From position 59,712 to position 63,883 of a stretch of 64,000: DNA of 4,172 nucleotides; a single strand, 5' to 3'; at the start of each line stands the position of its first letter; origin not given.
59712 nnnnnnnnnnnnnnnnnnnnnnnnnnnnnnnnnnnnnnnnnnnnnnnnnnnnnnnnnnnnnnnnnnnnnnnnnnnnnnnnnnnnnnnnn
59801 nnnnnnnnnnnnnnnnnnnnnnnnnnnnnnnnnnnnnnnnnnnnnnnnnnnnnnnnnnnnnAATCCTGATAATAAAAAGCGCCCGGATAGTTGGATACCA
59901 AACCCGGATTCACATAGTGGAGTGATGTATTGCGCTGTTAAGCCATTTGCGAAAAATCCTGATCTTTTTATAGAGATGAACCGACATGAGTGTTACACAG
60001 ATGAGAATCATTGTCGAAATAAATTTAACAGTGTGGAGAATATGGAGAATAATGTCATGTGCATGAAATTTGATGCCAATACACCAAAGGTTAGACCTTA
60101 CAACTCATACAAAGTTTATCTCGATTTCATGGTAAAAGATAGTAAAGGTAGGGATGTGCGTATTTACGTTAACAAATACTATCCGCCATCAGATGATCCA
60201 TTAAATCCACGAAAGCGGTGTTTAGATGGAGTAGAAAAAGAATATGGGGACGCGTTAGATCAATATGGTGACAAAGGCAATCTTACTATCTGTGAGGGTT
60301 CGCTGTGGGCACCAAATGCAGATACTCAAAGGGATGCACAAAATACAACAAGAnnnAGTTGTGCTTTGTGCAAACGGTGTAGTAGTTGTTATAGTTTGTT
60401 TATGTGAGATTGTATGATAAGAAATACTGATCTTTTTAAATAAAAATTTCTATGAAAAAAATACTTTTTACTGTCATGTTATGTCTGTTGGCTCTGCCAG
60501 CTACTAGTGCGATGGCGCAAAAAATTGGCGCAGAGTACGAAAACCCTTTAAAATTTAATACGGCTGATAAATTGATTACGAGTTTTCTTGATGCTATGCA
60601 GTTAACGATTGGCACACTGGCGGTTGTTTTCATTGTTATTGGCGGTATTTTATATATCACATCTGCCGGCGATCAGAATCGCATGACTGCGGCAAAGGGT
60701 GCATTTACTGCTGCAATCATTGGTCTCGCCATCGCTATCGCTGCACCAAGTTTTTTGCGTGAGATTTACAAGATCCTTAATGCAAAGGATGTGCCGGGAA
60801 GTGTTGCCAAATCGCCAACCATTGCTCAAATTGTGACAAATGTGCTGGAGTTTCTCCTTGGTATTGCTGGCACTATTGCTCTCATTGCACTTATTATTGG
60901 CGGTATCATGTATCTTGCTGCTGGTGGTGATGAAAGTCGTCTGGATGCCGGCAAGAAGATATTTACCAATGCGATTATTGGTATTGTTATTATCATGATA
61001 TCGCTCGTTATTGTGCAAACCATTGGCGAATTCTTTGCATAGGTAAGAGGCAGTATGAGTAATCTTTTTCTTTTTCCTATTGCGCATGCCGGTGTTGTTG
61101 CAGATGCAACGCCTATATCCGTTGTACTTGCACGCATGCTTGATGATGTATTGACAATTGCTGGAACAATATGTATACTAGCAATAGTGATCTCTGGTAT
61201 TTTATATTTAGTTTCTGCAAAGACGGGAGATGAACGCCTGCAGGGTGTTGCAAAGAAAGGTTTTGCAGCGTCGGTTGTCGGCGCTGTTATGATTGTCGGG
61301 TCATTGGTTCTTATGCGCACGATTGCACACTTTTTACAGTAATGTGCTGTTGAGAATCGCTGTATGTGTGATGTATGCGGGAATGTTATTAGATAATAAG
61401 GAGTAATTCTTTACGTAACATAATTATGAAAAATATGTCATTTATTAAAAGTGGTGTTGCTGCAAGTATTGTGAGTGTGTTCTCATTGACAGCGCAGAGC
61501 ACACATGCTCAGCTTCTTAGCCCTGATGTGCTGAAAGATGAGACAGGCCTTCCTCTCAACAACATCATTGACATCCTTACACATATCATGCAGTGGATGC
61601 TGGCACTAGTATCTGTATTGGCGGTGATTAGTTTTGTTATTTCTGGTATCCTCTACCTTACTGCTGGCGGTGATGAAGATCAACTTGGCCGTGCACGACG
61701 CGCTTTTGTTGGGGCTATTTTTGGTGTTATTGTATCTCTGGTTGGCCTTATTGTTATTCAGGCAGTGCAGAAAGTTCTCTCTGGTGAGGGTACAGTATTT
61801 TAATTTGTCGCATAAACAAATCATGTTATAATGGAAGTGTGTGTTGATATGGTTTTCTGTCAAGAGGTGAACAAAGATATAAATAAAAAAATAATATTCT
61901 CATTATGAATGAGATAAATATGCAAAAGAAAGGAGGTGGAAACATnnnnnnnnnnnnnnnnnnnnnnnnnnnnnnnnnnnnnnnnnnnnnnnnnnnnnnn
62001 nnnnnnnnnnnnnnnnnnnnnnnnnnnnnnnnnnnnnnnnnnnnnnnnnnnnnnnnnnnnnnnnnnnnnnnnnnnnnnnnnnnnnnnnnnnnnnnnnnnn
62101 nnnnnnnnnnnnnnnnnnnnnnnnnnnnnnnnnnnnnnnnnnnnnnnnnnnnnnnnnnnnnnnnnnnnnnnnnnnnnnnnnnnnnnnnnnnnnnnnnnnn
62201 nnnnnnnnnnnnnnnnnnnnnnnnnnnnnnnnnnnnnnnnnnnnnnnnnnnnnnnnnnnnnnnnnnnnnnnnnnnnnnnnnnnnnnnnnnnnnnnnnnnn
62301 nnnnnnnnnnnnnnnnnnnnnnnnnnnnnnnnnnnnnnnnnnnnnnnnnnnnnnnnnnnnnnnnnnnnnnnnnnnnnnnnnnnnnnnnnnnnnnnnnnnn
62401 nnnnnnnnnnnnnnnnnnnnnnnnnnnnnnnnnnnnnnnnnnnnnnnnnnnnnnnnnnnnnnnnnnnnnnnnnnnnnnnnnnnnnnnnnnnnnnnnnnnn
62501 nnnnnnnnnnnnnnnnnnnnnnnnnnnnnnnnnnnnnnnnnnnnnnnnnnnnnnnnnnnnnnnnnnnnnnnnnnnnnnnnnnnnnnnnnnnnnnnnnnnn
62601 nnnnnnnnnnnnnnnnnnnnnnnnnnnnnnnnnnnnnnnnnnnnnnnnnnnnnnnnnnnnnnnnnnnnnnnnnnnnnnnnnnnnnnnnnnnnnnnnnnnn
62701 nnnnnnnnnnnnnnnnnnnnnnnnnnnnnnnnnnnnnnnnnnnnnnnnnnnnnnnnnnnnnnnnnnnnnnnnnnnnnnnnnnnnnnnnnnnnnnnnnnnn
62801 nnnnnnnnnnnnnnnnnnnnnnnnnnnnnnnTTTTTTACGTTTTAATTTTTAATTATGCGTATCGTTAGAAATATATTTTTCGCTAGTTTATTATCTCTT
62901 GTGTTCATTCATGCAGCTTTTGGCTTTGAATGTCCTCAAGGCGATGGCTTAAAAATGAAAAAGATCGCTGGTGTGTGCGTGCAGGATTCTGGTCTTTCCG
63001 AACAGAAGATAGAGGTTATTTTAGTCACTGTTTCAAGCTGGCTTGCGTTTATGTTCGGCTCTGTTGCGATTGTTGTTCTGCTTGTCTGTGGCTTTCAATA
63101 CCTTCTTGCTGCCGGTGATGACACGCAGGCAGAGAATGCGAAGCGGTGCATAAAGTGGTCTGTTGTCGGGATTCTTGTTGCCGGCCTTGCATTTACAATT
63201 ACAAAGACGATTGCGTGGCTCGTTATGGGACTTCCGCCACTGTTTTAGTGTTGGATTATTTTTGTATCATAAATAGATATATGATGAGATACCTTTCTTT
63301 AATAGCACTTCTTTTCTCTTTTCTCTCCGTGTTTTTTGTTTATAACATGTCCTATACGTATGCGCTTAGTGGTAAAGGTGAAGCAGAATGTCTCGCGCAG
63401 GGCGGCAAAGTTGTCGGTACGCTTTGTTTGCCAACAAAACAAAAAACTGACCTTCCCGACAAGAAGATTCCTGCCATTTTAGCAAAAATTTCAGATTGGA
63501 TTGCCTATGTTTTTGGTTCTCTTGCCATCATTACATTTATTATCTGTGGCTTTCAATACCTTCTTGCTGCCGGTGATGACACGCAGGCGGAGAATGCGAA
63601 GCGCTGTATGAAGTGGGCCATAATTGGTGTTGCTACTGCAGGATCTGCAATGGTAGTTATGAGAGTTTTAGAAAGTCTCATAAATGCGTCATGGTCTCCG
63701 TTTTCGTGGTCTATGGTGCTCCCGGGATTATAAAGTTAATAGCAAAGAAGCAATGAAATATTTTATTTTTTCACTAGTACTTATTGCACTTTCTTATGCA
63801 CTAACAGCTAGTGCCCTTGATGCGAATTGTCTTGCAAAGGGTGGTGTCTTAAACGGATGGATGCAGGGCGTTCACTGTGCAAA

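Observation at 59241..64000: Tandem array of 9 or more paralogous secreted VirB2/TrbC-like pilin-fold genes, including a double-domain member and a putative tip/adhesin-like member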

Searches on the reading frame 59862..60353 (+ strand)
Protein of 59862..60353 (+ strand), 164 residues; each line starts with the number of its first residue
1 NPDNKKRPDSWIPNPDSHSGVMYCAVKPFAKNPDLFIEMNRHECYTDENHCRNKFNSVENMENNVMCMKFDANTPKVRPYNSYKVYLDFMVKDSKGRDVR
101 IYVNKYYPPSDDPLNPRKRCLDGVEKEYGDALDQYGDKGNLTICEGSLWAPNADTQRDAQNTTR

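Call 79: search_protein_representatives(protein=window:59862-60353:+)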
Query: 164 residues. Proteins with E-value up to 0.001 (for the whole library): 3; up to 1e-10: 1; up to 1e-30: 1. The best 3 are listed.
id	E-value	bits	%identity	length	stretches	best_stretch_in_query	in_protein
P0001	1.2e-110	384.0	100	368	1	1-164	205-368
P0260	5.3e-06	43.3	36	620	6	72-107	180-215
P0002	5.4e-04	36.8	28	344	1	7-131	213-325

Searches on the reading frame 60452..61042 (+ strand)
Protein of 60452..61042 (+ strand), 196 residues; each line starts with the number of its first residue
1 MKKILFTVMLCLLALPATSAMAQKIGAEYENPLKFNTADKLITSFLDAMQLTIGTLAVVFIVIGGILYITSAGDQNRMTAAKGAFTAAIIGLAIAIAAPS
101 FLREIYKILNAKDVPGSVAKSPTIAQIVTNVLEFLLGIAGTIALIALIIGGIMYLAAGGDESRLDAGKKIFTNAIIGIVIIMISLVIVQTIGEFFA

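Call 3: search_protein_families(library=pfam, proteins=[window:60452-61042:+], max_evalue=1)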
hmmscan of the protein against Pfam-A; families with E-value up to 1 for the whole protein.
window:60452-61042:+ (196 aa): 7 families
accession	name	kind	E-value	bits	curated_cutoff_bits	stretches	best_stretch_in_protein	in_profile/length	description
PF18895.5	T4SS_pilin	-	3.2e-21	75.6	26.6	2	40-102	7-68/71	Type IV secretion system pilin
PF04956.18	TrbC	-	1.3e-12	48.1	27.9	2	2-103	10-96/98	TrbC/VIRB2 pilin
PF23396.1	DUF7103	-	0.0072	16.8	27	1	122-186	17-81/159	Family of unknown function (DUF7103)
PF19942.4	DUF6404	-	0.13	13.1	27.6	1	45-101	44-99/115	Family of unknown function (DUF6404)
PF22844.2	Beta-prop_CATSPERE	-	0.17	11.2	27.1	0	58-93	69-104/350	CATSPERE beta-propeller domain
PF07843.16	DUF1634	-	0.46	11.1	27.5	1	51-82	5-37/102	Protein of unknown function (DUF1634)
PF17329.7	DUF5367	-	0.66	10.7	25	0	132-185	8-61/98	Family of unknown function (DUF5367)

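Call 68: search_protein_families(library=ncbifam, proteins=[window:60452-61042:+], max_evalue=0.01)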
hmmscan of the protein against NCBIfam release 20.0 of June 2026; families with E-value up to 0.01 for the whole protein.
window:60452-61042:+ (196 aa): 3 families
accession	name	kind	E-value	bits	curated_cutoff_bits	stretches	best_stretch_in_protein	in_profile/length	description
NF045849.1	ICE_MMCAP2_0565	equivalog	1.5e-05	24.6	40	1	123-190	8-75/80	Mbov_0395 family pilin-like conjugal transfer protein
TIGR03165.1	F1F0_chp_2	hypoth_equivalog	0.0012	19.2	55.5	0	37-88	24-74/83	F1/F0 ATPase, Methanosarcina type, subunit 2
NF045890.1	conj_pls20_p028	equivalog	0.0022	16.9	150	0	123-194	57-119/377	pLS20_p028 family conjugation system transmembrane protein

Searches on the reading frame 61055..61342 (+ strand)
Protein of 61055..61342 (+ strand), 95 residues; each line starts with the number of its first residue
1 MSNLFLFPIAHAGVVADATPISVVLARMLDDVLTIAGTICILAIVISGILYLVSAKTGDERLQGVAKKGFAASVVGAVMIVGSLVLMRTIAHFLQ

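Call 3: search_protein_families(library=pfam, proteins=[window:61055-61342:+], max_evalue=1)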
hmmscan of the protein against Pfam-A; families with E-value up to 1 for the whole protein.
window:61055-61342:+ (95 aa): 5 families
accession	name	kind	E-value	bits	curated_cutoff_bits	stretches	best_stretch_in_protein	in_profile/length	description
PF18895.5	T4SS_pilin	-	2.2e-06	28.1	26.6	1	22-87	6-68/71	Type IV secretion system pilin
PF04956.18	TrbC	-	0.00077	20.1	27.9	1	4-89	22-97/98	TrbC/VIRB2 pilin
PF19607.4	DUF6112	-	0.014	15.6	25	1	25-83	16-74/88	Family of unknown function (DUF6112)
PF24396.1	DUF7541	-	0.039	14.2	28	1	6-86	36-117/120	Family of unknown function (DUF7541)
PF14110.11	DUF4282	-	0.13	13.3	27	1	35-90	12-67/86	Domain of unknown function (DUF4282)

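Call 68: search_protein_families(library=ncbifam, proteins=[window:61055-61342:+], max_evalue=0.01)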
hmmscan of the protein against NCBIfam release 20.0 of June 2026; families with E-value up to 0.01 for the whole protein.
window:61055-61342:+ (95 aa): 2 families
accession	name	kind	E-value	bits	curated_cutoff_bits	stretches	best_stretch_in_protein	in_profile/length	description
NF051871.1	LysLocSpmX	equivalog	0.0082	15.4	700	1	33-91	365-423/430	lysozyme-family localization factor SpmX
NF002669.0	PRK02391.1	equivalog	0.0092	15.2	341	0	32-92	152-212/298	zinc metalloprotease HtpX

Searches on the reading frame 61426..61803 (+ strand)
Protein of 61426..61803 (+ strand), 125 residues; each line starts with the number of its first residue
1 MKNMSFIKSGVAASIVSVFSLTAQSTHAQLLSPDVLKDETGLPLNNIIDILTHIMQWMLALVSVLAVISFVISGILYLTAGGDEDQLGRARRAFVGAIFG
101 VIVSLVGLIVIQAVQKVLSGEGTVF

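Call 3: search_protein_families(library=pfam, proteins=[window:61426-61803:+], max_evalue=1)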
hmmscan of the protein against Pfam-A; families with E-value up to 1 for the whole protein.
window:61426-61803:+ (125 aa): 3 families
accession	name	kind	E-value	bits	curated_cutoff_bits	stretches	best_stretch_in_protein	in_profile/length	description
PF18895.5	T4SS_pilin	-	3.6e-06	27.4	26.6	1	49-112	7-69/71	Type IV secretion system pilin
PF02322.20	Cyt_bd_oxida_II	-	0.0048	16.7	35.6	1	41-110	138-207/302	Cytochrome bd terminal oxidase subunit II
PF24003.1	DUF7319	-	0.25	11.2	27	1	7-114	80-168/205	Domain of unknown function (DUF7319)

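Call 68: search_protein_families(library=ncbifam, proteins=[window:61426-61803:+], max_evalue=0.01)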
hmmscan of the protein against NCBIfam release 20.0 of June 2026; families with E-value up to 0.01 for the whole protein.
window:61426-61803:+ (125 aa): 1 family
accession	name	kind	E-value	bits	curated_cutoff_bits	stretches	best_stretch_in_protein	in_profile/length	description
NF045849.1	ICE_MMCAP2_0565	equivalog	0.0074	16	40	1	45-115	7-77/80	Mbov_0395 family pilin-like conjugal transfer protein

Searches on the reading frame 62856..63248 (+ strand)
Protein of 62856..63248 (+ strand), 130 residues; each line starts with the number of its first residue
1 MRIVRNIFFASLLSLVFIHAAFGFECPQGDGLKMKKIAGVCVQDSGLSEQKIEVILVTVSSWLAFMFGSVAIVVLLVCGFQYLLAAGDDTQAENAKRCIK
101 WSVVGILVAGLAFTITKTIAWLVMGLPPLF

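Call 3: search_protein_families(library=pfam, proteins=[window:62856-63248:+], max_evalue=1)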
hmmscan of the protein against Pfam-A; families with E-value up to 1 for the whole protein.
window:62856-63248:+ (130 aa): 4 families
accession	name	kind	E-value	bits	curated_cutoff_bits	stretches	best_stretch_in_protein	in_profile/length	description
PF18895.5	T4SS_pilin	-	1.9e-11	44.3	26.6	1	50-119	3-71/71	Type IV secretion system pilin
PF02322.20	Cyt_bd_oxida_II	-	0.022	14.6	35.6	1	50-122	146-214/302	Cytochrome bd terminal oxidase subunit II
PF20556.3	DUF6768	-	0.059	13.5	27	1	62-124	45-99/123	Family of unknown function (DUF6768)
PF12725.13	DUF3810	-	0.27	11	28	1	52-122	9-80/311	Protein of unknown function (DUF3810)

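Call 10: find_encoding_contigs(protein=window:62856-63248:+, flank=10000, max_places=6)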
Protein window:62856-63248:+ (130 aa): 1 contig read that carries it; 1 place shown.
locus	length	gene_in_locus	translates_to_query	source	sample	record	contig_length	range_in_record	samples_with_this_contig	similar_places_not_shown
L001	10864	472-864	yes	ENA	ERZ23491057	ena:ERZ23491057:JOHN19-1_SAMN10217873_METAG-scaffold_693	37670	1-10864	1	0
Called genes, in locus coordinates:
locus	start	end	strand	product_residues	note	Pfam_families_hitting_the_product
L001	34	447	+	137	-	PF18895:T4SS_pilin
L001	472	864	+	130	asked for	PF18895:T4SS_pilin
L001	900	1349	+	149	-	PF18895:T4SS_pilin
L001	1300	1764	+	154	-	PF02322:Cyt_bd_oxida_II (weak), PF18895:T4SS_pilin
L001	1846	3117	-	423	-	-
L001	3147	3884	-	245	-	-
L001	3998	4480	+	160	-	-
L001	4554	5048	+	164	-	PF02367:TsaE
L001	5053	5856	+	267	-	PF00160:Pro_isomerase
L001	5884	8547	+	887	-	PF02739:5_3_exonuc_N, PF01367:5_3_exonuc, PF00476:DNA_pol_A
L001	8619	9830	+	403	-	PF11258:DUF3048, PF17479:DUF3048_C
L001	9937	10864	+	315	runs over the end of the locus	PF21694:DNA_pol3_delta_C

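Call 33: search_protein_families(library=pfam, proteins=[L001:1846-3117:-, L001:3147-3884:-, L001:3998-4480:+], max_evalue=0.01)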
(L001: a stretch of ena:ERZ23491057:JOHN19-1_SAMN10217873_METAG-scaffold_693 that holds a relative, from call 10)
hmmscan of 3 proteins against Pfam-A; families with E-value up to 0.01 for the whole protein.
L001:1846-3117:- (423 aa): 0 families

L001:3147-3884:- (245 aa): 0 families

L001:3998-4480:+ (160 aa): 1 family
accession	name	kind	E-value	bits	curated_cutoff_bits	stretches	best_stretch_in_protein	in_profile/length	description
PF10439.15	Bacteriocin_IIc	-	0.0097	16.3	27.1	0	62-93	23-54/59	Bacteriocin class II with double-glycine leader peptide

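Call 68: search_protein_families(library=ncbifam, proteins=[window:62856-63248:+, L001:1369-1764:+, L001:1846-3117:-], max_evalue=0.01)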
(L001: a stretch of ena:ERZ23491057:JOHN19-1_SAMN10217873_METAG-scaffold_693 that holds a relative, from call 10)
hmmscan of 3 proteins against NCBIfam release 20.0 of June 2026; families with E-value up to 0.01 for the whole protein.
window:62856-63248:+ (130 aa): 1 family
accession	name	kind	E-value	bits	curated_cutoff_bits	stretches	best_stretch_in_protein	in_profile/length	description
NF045849.1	ICE_MMCAP2_0565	equivalog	6e-06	25.8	40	1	58-119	12-76/80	Mbov_0395 family pilin-like conjugal transfer protein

L001:1369-1764:+ (131 aa): 1 family
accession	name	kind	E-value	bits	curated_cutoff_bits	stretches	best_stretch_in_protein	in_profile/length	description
NF045849.1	ICE_MMCAP2_0565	equivalog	6.9e-08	32.1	40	1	52-123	7-78/80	Mbov_0395 family pilin-like conjugal transfer protein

L001:1846-3117:- (423 aa): 0 families

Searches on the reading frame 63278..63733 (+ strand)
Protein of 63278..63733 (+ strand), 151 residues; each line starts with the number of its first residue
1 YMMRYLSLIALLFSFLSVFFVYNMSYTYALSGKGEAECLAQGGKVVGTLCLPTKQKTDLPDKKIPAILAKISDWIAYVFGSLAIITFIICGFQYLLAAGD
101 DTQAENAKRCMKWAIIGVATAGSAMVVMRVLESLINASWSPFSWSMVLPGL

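Call 3: search_protein_families(library=pfam, proteins=[window:63278-63733:+], max_evalue=1)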
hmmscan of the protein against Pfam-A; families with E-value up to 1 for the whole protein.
window:63278-63733:+ (151 aa): 7 families
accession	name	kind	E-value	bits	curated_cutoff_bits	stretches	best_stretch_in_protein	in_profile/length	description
PF18895.5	T4SS_pilin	-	4.1e-14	52.9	26.6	1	62-130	3-70/71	Type IV secretion system pilin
PF15038.11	Jiraiya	-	0.00022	21.2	27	1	3-98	4-79/169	Jiraiya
PF04290.18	DctQ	-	0.0019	18.6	28.3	1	62-136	55-128/132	Tripartite ATP-independent periplasmic transporters, DctQ component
PF04956.18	TrbC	-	0.0058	17.3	27.9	1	62-125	35-92/98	TrbC/VIRB2 pilin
PF02322.20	Cyt_bd_oxida_II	-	0.025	14.4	35.6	1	64-131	145-211/302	Cytochrome bd terminal oxidase subunit II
PF13273.12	DUF4064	-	0.15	12.8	32.1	0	70-127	6-49/102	Protein of unknown function (DUF4064)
PF12725.13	DUF3810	-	0.83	9.4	28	1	64-146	9-92/311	Protein of unknown function (DUF3810)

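Call 68: search_protein_families(library=ncbifam, proteins=[window:63284-63733:+], max_evalue=0.01)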
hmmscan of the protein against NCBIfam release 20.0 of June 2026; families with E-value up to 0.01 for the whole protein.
window:63284-63733:+ (149 aa): 1 family
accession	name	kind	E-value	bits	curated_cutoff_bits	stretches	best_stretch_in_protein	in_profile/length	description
NF045849.1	ICE_MMCAP2_0565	equivalog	1.3e-05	24.8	40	1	65-127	12-71/80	Mbov_0395 family pilin-like conjugal transfer protein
